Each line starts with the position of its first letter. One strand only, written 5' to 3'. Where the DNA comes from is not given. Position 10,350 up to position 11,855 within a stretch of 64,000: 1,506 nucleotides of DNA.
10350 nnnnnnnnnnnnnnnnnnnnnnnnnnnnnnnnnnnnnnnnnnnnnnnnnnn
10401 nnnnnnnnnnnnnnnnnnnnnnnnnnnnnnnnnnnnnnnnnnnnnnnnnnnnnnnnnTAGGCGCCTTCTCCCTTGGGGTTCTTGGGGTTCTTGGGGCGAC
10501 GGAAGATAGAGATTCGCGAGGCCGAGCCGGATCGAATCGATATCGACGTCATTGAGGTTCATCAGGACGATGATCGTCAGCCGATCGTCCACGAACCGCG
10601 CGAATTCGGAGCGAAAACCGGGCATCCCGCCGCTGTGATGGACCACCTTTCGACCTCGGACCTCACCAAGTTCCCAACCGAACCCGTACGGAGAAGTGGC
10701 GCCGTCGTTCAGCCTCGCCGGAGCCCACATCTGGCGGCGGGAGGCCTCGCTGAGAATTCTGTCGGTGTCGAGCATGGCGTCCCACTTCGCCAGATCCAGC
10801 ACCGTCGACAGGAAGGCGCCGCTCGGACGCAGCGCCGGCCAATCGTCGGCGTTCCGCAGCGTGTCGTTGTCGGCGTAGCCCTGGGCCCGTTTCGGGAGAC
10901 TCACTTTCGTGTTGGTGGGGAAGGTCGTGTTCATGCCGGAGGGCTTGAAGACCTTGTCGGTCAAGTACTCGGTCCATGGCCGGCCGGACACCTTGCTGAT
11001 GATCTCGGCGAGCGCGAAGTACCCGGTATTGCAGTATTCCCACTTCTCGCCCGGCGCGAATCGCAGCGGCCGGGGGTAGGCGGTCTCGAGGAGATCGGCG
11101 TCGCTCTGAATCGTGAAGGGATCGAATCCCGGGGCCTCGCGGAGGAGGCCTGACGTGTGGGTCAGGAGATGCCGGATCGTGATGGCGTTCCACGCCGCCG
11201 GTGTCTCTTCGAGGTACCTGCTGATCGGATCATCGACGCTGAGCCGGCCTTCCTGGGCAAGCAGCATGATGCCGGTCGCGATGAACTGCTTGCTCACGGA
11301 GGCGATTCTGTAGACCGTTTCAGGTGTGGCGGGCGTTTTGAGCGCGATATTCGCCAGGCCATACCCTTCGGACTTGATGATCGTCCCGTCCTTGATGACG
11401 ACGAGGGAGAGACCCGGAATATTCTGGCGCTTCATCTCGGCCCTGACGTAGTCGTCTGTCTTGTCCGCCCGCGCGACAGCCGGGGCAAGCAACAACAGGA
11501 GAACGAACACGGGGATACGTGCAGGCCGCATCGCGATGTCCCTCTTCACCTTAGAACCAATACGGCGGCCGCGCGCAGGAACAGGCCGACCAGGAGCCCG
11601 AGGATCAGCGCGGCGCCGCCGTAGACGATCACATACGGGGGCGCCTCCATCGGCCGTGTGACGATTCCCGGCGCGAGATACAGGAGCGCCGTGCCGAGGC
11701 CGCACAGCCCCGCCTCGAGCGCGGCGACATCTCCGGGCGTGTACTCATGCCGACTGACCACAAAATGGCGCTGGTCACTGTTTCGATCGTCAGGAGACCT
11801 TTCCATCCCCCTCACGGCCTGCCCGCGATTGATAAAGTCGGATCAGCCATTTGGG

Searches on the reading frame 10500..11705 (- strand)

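Call 19: search_protein_families(library=pfam, max_evalue=0.01, proteins=[window:10500-11705:-])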
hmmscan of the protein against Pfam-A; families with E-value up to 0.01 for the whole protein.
window:10500-11705:- (402 aa): 2 families
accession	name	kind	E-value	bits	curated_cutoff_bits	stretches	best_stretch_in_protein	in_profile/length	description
PF00144.29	Beta-lactamase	-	1.5e-72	245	27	1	84-386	2-312/329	Beta-lactamase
PF13354.11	Beta-lactamase2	-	0.0039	17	22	0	276-375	111-206/214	Beta-lactamase enzyme family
